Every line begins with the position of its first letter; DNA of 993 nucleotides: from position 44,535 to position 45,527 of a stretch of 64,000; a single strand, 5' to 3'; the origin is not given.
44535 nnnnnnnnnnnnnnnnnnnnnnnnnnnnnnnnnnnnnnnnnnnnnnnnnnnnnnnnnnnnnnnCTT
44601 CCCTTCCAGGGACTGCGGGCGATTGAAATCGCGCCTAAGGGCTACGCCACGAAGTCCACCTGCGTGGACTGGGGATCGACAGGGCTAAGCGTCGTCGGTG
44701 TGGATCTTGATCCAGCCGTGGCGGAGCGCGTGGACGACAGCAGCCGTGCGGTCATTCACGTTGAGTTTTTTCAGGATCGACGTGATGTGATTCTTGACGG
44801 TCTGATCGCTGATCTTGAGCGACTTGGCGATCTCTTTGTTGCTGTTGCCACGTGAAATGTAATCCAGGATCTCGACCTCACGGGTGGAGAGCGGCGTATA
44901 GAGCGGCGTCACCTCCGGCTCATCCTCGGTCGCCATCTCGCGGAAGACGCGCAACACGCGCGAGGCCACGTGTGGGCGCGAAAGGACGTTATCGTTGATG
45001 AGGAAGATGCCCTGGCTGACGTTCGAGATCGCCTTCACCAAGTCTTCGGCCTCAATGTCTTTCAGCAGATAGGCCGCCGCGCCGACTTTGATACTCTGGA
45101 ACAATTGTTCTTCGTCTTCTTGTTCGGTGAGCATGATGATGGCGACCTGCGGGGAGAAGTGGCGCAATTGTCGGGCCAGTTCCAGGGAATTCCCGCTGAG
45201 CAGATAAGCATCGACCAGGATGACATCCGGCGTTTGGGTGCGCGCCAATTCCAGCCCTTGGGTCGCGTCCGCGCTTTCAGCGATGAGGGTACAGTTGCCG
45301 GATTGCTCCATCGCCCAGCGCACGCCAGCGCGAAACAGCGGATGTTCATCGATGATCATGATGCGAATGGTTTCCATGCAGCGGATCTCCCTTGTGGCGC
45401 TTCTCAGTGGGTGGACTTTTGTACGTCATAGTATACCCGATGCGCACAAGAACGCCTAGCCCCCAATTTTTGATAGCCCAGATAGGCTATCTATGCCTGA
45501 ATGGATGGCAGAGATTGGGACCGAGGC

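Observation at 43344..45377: Two-component pair directly upstream of flp in which the kinase H-box lacks the phospho-accepting histidine (H to D)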

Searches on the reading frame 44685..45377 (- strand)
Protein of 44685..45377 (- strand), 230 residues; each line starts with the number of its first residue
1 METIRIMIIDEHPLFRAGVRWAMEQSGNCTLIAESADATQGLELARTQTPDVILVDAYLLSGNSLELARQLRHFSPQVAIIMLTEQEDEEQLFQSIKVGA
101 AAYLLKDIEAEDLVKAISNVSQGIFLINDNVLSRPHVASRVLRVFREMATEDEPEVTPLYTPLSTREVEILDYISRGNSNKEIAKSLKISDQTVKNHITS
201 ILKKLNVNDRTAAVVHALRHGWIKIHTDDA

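Call 3: search_protein_families(library=pfam, proteins=[window:44685-45377:-], max_evalue=1)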
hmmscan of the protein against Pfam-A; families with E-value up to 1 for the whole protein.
window:44685-45377:- (230 aa): 16 families
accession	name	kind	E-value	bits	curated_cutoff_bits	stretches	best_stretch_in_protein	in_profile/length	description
PF00072.30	Response_reg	-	8.1e-22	77.9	30.2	1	6-117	1-110/111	Response regulator receiver domain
PF00196.25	GerE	-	5.1e-21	74.5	23.5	1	162-217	2-57/57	Bacterial regulatory proteins, luxR family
PF08281.18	Sigma70_r4_2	-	0.0003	20.8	25.7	1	179-205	28-54/54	Sigma-70, region 4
PF13936.12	HTH_38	-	0.00085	19.5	27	1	166-198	8-41/44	Helix-turn-helix domain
PF08279.18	HTH_11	-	0.0026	18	25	1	179-213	17-44/55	HTH domain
PF04967.18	HTH_10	-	0.0029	17.8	23.1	1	176-205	22-51/53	HTH DNA binding domain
PF04545.22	Sigma70_r4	-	0.0032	17.4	24.1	1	178-205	21-48/50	Sigma-70, region 4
PF13412.12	HTH_24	-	0.0036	17.3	21.9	1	169-198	7-38/48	Winged helix-turn-helix DNA-binding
PF14493.12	HTH_40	-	0.0041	17.8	27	1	171-204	6-39/89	Helix-turn-helix domain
PF07453.19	NUMOD1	-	0.013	16.1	22.8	1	178-198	17-37/37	NUMOD1 domain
PF13384.12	HTH_23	-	0.021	15.1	24.6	1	169-196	9-36/50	Homeodomain-like domain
PF13518.12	HTH_28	-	0.033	14.7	25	1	169-198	4-33/52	Helix-turn-helix domain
PF12116.14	SpoIIID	-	0.036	14.6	27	1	165-207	6-49/82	Stage III sporulation protein D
PF09862.15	DUF2089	-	0.036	14.2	33.4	1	181-207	20-46/47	Domain of unknown function (DUF2089)-HTH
PF04218.19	CENP-B_N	-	0.037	14.1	21.2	1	169-195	14-40/53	CENP-B N-terminal DNA-binding domain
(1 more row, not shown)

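Call 50: search_protein_families(library=ncbifam, proteins=[window:44685-45377:-], max_evalue=0.01)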
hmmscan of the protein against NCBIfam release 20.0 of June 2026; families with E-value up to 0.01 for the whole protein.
window:44685-45377:- (230 aa): 105 families (the best 25 are shown)
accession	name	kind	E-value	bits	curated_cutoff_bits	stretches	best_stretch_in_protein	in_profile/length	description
NF007935.0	PRK10651.1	equivalog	4.7e-45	153.4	250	1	2-219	5-212/216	two-component system response regulator NarL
NF047785.1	respo_reg_MadR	equivalog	5.9e-39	133.6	300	1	4-223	1-209/209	MadR family response regulator transcription factor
NF007708.0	PRK10403.1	equivalog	1.1e-37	129.6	343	1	4-218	7-209/215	nitrate/nitrite response regulator protein NarP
NF052445.1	RespRegMctR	equivalog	5e-37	127.3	300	1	4-221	2-203/205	two-component system response regulator MctR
NF011896.0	PRK15369.1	equivalog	2.5e-28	99.2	242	1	2-219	2-206/211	two component system response regulator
NF007018.1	PRK09483.1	equivalog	4e-27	95.3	280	1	4-225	2-211/217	UvrY/SirA/GacA family response regulator transcription factor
NF007403.0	PRK09935.1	equivalog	9.3e-21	74.4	271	1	2-209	2-196/210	fimbria biosynthesis transcriptional regulator FimZ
NF041830.1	RR_TF_ErdR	exception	1.3e-20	74.1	390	1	5-215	3-203/213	response regulator transcription factor ErdR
TIGR03020.2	EpsA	equivalog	1.1e-18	67.8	170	1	135-217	161-245/247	XrtB/PEP-CTERM-associated transcriptional regulator EpsA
NF007419.0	PRK09958.1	equivalog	5.4e-18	65.3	251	1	6-208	3-189/204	acid-sensing system DNA-binding response regulator EvgA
NF007505.1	PRK10100.1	equivalog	1.8e-16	60.5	250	1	52-217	44-199/204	biofilm master transcriptional regulator CsgD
NF052366.1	photon_PedR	equivalog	3.6e-16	59.1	120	1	163-224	3-64/74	photosynthetic electron transport-dependent transcriptional regulator PedR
TIGR02154.1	PhoB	equivalog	4.2e-14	52.4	296.2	1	4-122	3-121/226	phosphate regulon transcriptional regulator PhoB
NF006900.1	PRK09390.1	equivalog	4.9e-14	52.3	255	1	4-219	5-199/203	response regulator FixJ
NF033791.1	ActR_PrrA_rreg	equivalog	2.6e-13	50.3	250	1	6-138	4-134/173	ActR/PrrA/RegA family redox response regulator transcription factor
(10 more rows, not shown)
